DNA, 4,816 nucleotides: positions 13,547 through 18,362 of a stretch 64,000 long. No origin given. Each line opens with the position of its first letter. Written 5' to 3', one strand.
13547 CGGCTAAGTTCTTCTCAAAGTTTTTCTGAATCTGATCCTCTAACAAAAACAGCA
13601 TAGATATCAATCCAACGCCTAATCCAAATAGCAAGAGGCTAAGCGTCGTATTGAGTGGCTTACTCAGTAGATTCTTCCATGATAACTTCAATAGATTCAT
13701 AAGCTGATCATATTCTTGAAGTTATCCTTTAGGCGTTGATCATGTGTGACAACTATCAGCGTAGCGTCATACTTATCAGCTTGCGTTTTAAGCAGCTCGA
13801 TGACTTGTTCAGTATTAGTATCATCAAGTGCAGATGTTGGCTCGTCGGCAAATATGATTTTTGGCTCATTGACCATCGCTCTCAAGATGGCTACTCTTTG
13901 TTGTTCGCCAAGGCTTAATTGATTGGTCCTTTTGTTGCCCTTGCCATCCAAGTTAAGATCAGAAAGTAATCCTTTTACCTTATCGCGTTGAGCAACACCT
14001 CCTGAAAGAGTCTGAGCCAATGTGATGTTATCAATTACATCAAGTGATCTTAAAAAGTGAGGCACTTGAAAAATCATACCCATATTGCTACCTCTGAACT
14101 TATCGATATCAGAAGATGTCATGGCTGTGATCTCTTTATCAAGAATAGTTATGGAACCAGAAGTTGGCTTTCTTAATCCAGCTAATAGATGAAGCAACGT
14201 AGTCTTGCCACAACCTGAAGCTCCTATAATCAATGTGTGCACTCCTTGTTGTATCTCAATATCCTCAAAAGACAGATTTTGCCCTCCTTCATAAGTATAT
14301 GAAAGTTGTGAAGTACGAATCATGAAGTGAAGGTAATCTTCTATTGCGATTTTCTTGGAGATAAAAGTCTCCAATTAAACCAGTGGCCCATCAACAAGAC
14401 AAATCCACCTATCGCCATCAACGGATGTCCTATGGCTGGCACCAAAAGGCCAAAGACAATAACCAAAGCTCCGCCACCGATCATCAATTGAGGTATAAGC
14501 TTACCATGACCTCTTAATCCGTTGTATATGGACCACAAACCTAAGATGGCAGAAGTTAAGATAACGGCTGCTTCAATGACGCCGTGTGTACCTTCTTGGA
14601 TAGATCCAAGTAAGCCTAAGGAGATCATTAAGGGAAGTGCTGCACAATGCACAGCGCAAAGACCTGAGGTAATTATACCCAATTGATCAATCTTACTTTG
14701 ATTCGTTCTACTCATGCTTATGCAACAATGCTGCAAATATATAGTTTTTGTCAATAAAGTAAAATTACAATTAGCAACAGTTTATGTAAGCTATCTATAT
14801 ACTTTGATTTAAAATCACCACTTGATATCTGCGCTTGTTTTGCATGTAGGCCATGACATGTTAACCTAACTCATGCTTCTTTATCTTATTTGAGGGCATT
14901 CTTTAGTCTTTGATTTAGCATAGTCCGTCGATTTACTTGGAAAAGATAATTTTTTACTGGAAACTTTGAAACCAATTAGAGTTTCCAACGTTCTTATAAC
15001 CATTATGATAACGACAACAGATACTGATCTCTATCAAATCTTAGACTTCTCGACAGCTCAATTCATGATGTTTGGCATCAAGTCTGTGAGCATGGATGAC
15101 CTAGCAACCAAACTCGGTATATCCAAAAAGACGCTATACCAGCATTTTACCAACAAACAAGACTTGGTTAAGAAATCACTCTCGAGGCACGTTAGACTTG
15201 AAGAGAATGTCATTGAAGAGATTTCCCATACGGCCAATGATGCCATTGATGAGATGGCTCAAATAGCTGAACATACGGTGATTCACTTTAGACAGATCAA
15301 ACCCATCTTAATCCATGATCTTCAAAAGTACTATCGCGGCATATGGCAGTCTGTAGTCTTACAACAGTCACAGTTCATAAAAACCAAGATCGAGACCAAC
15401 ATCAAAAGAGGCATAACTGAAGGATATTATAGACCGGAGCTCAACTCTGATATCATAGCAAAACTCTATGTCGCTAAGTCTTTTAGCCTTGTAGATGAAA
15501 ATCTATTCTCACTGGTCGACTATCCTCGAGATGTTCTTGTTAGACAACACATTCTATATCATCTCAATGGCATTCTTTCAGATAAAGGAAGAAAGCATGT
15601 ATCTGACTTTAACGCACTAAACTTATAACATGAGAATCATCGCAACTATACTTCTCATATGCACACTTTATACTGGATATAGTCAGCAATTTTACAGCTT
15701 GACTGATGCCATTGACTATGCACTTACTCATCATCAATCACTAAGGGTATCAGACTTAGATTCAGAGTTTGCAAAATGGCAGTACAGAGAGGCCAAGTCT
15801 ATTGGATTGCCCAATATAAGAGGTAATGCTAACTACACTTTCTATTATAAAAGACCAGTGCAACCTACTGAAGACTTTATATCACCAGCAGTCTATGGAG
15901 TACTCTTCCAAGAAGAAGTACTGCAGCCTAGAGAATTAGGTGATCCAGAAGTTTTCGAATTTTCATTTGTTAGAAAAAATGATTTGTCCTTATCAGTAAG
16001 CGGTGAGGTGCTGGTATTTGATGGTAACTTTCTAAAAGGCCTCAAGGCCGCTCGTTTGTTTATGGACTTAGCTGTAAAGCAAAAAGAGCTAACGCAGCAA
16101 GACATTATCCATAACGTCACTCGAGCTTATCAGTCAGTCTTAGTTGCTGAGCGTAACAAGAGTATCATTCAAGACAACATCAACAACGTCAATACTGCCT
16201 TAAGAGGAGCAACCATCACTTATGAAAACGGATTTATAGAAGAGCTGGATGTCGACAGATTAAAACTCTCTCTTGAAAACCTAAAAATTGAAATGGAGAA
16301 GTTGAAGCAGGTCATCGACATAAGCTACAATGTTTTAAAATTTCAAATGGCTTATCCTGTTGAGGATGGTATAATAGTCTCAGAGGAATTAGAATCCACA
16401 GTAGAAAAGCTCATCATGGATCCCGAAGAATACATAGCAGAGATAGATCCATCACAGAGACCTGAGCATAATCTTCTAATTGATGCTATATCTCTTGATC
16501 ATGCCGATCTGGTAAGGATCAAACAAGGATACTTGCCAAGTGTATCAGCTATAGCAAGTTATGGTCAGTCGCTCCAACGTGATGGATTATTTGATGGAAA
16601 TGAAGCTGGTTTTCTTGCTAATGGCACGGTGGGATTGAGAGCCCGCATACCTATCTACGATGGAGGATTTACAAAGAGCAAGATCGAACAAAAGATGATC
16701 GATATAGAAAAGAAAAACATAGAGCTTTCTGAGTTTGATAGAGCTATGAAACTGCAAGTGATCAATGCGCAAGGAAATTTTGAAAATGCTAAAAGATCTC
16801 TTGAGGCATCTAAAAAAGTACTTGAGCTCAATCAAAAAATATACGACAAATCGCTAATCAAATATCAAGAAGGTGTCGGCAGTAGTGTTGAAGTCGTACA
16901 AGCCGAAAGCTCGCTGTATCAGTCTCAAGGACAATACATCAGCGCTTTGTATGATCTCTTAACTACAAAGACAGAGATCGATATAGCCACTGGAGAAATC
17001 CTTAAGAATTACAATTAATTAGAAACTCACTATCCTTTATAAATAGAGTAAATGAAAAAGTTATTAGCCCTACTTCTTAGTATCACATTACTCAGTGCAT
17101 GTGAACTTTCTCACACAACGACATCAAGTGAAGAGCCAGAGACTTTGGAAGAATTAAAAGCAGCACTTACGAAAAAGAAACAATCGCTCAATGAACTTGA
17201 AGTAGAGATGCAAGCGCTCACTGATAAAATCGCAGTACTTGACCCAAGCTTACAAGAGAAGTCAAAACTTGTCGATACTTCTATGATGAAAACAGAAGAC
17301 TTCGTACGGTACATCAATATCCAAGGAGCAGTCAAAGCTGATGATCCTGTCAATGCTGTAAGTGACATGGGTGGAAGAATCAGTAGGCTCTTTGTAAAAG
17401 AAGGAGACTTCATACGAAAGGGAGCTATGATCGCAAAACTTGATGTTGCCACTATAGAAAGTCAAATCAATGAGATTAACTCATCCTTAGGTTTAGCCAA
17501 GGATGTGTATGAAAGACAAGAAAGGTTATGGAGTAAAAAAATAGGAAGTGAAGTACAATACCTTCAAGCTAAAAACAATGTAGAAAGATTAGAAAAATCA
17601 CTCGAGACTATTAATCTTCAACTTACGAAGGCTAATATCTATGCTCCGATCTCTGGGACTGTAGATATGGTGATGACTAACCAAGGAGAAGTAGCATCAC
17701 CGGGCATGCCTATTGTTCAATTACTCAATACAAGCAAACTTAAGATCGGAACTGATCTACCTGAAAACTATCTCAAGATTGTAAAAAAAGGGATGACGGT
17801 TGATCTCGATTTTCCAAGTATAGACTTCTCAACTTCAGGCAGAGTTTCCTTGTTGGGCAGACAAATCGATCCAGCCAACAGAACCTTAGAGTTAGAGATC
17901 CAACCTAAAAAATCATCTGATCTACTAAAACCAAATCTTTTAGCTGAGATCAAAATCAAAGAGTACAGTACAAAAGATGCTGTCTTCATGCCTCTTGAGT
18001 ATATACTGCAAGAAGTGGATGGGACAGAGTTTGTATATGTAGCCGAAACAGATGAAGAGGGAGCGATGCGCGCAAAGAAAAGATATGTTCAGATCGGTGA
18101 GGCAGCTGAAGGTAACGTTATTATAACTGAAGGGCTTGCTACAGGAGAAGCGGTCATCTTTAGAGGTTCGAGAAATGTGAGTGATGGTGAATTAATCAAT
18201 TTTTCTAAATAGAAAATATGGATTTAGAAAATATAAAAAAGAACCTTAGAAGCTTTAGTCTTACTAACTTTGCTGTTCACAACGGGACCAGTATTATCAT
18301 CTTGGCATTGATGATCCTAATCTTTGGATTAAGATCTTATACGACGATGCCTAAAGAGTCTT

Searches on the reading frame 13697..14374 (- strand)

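Call 47: search_protein_families(library=pfam, proteins=[window:13697-14374:-], max_evalue=0.00001)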
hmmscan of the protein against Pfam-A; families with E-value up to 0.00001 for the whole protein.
window:13697-14374:- (225 aa): 3 families
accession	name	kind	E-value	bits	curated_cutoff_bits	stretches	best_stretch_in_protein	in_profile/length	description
PF00005.33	ABC_tran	-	1.6e-31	110.2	25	1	39-181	6-137/137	ABC transporter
PF13304.12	AAA_21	-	4.2e-07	30.8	27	0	116-213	182-300/304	AAA domain, putative AbiEii toxin, Type IV TA system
PF02463.25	SMC_N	-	7.2e-07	29.3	40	1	45-223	25-209/220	RecF/RecN/SMC N terminal domain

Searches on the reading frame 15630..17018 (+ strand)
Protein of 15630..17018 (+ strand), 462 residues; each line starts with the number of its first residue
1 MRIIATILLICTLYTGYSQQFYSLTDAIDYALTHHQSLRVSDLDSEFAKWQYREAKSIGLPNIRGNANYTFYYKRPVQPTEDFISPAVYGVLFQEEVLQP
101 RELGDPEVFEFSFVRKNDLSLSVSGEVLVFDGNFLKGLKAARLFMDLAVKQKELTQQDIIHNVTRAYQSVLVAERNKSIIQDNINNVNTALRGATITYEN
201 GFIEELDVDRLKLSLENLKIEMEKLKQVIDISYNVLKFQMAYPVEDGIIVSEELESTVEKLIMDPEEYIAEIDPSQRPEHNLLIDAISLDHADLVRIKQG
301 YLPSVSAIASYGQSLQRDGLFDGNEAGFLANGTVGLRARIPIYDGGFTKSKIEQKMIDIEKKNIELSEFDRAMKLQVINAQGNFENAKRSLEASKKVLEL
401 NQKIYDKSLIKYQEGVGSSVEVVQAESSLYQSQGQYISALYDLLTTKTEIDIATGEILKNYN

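Call 47: search_protein_families(library=pfam, proteins=[window:15630-17018:+], max_evalue=0.00001)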
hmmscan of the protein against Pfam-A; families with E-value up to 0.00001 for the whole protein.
window:15630-17018:+ (462 aa): 1 family
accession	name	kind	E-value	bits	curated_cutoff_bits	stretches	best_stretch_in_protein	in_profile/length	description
PF02321.23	OEP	-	1.6e-44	152.4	22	2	294-455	29-187/187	Outer membrane efflux protein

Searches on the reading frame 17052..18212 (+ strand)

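Call 47: search_protein_families(library=pfam, proteins=[window:17052-18212:+], max_evalue=0.00001)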
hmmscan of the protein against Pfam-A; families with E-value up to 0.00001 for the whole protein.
window:17052-18212:+ (386 aa): 2 families
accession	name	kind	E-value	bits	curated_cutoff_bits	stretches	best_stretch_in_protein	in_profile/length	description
PF16576.10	HlyD_D23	-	9.2e-22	77.8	30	1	86-298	4-214/214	Barrel-sandwich domain of CusB or HlyD membrane-fusion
PF13437.12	HlyD_3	-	1.8e-14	54.8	22.2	1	196-294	2-105/106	HlyD family secretion protein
